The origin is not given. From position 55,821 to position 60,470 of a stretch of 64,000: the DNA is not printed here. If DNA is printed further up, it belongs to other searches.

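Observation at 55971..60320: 1449-aa hyper-acidic, signal-less protein assembled from three unrelated near-identical tandem arrays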

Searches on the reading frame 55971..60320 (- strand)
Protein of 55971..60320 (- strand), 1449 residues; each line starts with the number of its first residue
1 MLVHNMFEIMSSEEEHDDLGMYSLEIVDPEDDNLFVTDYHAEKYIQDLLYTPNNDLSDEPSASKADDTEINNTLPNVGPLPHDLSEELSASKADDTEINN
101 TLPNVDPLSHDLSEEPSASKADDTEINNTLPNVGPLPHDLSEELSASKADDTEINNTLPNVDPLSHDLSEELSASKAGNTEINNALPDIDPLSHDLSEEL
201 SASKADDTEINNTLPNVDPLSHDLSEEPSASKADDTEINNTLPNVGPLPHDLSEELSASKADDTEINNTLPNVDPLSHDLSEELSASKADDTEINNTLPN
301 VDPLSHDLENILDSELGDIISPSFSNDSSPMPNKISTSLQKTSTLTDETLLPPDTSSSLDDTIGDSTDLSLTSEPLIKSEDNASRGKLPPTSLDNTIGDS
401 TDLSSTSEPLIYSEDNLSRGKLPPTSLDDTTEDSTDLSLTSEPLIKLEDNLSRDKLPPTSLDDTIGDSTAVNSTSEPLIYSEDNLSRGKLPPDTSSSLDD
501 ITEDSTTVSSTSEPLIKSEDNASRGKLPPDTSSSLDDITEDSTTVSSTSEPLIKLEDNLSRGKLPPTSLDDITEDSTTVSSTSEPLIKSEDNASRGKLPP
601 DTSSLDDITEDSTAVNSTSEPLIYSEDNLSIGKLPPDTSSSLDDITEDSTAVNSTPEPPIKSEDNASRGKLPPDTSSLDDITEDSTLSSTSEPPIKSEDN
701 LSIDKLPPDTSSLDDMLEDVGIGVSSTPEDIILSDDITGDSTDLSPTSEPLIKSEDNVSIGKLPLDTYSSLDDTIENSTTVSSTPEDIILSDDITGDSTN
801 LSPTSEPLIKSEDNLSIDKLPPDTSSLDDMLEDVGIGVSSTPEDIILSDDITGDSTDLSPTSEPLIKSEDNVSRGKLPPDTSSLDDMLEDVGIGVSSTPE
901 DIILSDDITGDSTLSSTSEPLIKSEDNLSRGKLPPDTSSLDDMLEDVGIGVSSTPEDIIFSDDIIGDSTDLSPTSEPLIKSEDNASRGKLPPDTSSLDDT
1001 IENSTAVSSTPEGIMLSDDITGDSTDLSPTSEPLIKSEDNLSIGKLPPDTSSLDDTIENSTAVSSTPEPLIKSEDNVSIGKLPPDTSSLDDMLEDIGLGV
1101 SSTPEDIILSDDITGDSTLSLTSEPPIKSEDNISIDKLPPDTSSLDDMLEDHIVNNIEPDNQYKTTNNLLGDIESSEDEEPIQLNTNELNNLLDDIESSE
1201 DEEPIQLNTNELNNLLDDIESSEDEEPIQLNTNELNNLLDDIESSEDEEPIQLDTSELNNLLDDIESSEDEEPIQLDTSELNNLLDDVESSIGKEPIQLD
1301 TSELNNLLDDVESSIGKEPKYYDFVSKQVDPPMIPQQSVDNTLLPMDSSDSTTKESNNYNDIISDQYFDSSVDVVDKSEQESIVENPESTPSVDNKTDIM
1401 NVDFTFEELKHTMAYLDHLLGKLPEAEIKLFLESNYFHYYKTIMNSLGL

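Call 6: search_protein_families(library=pfam, proteins=[window:55971-60320:-], max_evalue=0.1)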
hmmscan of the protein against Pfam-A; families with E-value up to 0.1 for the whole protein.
window:55971-60320:- (1449 aa): 0 families

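Call 8: search_protein_families(library=ncbifam, proteins=[window:55971-60320:-], max_evalue=1)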
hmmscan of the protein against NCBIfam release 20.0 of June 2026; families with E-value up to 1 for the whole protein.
window:55971-60320:- (1449 aa): 3 families
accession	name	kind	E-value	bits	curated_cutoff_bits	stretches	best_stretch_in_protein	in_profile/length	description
TIGR02168.1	SMC_prok_B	equivalog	0.052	11.2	567.35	1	98-296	258-484/1181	chromosome segregation protein SMC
TIGR00089.1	TIGR00089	subfamily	0.098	11.4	251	0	1278-1344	205-264/429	MiaB/RimO family radical SAM methylthiotransferase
NF006962.0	PRK09439.1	equivalog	0.16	11.7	212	0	957-980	39-62/169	PTS glucose transporter subunit IIA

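Call 34: find_encoding_contigs(protein=window:55971-60320:-, flank=3000, max_places=4)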
Protein window:55971-60320:- (1449 aa): no gene with exactly this product is on record in the collection.
